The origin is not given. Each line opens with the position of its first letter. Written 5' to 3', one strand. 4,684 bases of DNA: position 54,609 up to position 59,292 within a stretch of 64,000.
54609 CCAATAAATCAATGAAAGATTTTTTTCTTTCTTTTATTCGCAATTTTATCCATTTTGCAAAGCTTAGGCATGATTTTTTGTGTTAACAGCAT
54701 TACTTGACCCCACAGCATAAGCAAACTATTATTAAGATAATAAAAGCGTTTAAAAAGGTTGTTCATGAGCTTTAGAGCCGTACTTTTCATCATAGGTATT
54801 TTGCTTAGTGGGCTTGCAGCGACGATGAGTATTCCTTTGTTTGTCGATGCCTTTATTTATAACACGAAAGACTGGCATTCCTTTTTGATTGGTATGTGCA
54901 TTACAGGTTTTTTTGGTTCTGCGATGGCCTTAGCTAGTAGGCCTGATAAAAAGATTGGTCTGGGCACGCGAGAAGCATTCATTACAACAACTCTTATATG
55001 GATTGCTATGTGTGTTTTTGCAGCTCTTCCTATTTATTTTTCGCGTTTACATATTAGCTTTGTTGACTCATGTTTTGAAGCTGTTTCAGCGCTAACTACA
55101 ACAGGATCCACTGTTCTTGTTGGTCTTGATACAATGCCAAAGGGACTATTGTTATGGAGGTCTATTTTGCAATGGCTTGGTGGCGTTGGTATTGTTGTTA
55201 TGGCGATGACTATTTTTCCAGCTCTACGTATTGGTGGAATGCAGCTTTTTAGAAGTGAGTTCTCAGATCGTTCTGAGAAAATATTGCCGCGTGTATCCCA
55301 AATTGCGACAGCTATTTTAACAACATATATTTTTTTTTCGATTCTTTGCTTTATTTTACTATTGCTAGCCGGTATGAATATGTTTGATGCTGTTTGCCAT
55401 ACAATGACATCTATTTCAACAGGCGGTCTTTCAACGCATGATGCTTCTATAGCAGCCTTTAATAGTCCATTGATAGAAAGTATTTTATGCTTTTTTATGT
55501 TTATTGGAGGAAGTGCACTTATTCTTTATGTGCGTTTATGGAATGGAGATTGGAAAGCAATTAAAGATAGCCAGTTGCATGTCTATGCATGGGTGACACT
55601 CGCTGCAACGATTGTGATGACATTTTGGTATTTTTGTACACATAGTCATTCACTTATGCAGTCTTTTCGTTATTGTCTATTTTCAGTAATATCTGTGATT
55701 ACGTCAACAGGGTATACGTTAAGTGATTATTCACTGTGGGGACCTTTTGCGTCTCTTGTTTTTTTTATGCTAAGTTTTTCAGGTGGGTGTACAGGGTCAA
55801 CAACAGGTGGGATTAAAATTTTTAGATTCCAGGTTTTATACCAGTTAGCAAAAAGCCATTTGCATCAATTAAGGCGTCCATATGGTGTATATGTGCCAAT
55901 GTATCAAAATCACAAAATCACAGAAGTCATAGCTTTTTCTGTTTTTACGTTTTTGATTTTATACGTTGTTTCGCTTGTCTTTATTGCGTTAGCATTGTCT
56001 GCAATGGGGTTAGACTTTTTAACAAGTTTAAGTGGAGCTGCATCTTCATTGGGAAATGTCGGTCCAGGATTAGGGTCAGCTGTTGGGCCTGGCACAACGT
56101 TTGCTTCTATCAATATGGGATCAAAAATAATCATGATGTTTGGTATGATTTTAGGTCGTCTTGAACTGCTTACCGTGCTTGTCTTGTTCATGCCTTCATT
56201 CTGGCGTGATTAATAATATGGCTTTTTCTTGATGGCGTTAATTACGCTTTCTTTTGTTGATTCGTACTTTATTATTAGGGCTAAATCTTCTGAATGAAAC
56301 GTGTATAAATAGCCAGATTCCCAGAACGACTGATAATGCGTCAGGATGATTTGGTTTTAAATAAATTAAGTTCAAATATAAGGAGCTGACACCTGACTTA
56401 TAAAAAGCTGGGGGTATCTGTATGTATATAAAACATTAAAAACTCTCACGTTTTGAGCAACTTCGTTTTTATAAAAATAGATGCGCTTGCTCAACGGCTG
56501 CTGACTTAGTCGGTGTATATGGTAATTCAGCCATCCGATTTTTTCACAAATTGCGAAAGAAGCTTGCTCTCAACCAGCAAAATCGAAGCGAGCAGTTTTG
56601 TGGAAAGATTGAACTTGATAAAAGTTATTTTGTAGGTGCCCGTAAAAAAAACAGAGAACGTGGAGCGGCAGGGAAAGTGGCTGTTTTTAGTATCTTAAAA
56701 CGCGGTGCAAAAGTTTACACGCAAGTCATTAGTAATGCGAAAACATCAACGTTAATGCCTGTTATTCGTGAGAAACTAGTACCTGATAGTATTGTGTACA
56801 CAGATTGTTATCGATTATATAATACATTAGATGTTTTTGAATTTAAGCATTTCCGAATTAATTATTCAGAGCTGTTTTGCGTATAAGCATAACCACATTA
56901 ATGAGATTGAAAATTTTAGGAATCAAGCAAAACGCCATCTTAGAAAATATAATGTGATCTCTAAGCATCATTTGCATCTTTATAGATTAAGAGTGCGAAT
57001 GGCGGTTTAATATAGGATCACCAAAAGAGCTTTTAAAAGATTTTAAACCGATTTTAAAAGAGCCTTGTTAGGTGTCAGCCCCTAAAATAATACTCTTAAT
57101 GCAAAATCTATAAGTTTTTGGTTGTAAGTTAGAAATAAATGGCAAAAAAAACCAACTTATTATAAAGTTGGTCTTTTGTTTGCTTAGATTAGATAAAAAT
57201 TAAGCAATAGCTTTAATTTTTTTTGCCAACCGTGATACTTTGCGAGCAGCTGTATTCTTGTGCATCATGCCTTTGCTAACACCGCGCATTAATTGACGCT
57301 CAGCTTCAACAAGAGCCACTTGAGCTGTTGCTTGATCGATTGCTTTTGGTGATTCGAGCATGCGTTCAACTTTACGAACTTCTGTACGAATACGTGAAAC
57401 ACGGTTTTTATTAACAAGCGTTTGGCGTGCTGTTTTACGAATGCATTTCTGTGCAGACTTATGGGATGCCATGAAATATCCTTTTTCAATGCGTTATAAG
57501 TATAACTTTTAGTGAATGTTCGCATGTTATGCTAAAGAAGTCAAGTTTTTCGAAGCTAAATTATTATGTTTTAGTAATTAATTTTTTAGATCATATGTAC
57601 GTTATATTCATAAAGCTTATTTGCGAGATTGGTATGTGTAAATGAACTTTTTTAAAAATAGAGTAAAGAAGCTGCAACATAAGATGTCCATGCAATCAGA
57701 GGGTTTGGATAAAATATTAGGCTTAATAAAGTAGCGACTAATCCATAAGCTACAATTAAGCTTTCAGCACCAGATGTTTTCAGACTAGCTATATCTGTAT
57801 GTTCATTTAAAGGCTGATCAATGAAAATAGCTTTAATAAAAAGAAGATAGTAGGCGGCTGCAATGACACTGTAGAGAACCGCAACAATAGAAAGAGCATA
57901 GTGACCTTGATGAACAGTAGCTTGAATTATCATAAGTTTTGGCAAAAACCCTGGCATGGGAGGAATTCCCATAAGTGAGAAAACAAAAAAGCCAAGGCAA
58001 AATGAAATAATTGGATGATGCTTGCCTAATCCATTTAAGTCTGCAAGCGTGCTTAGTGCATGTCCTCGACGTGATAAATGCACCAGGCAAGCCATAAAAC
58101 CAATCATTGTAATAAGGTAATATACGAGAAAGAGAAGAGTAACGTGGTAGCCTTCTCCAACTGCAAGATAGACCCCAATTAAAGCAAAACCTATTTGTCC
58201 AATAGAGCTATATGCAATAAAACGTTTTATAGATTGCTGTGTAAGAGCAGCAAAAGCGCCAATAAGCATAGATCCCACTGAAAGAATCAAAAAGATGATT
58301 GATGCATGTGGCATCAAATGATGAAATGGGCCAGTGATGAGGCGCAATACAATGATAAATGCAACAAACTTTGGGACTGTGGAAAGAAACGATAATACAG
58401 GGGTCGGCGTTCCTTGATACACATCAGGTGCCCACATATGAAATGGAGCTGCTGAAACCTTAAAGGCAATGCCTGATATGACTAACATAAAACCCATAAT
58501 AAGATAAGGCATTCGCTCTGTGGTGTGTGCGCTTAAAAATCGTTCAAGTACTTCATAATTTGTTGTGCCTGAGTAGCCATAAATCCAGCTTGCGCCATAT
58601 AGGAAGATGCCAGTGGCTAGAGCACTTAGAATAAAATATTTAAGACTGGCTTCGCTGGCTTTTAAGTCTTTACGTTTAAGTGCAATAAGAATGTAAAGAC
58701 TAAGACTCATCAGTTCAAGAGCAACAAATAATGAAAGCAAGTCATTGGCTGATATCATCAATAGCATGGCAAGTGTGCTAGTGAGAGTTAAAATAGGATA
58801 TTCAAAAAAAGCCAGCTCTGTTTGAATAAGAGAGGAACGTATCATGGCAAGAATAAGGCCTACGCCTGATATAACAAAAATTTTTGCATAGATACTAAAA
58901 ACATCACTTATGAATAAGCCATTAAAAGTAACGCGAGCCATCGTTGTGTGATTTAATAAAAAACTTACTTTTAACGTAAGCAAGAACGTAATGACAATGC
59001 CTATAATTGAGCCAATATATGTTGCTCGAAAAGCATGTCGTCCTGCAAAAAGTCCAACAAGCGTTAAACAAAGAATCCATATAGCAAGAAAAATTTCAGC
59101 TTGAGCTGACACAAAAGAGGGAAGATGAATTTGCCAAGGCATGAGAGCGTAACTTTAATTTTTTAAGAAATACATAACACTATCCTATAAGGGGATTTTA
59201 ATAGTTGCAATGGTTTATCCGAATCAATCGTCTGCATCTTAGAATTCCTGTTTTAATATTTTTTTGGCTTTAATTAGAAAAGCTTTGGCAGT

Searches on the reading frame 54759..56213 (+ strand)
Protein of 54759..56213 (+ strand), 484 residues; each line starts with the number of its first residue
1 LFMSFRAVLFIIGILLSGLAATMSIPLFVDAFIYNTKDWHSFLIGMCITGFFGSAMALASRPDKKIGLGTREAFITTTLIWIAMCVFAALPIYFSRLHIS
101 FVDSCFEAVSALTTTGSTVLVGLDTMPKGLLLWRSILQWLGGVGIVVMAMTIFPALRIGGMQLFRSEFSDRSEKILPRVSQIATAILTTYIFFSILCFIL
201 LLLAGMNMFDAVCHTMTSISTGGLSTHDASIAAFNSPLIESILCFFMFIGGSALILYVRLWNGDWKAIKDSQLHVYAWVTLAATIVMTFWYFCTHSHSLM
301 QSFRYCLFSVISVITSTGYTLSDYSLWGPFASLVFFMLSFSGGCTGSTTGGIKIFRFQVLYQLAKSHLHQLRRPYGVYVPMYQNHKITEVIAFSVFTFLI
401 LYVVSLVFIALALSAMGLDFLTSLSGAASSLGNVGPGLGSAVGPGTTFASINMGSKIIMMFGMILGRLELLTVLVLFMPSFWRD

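Call 66: search_protein_families(library=pfam, proteins=[window:54759-56213:+], max_evalue=0.00001)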
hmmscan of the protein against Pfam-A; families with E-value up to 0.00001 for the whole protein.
window:54759-56213:+ (484 aa): 1 family
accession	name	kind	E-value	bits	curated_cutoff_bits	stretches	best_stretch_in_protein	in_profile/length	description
PF02386.22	TrkH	-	1.4e-66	225.4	27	1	44-478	7-491/502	Cation transport protein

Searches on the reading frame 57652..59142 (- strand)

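Call 66: search_protein_families(library=pfam, proteins=[window:57652-59142:-], max_evalue=0.00001)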
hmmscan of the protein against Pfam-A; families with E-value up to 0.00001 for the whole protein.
window:57652-59142:- (496 aa): 1 family
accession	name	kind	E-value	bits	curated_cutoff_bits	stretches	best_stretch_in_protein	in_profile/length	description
PF00361.26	Proton_antipo_M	-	5.2e-69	233.1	21.5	1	132-427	1-293/294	NADH:quinone oxidoreductase/Mrp antiporter, TM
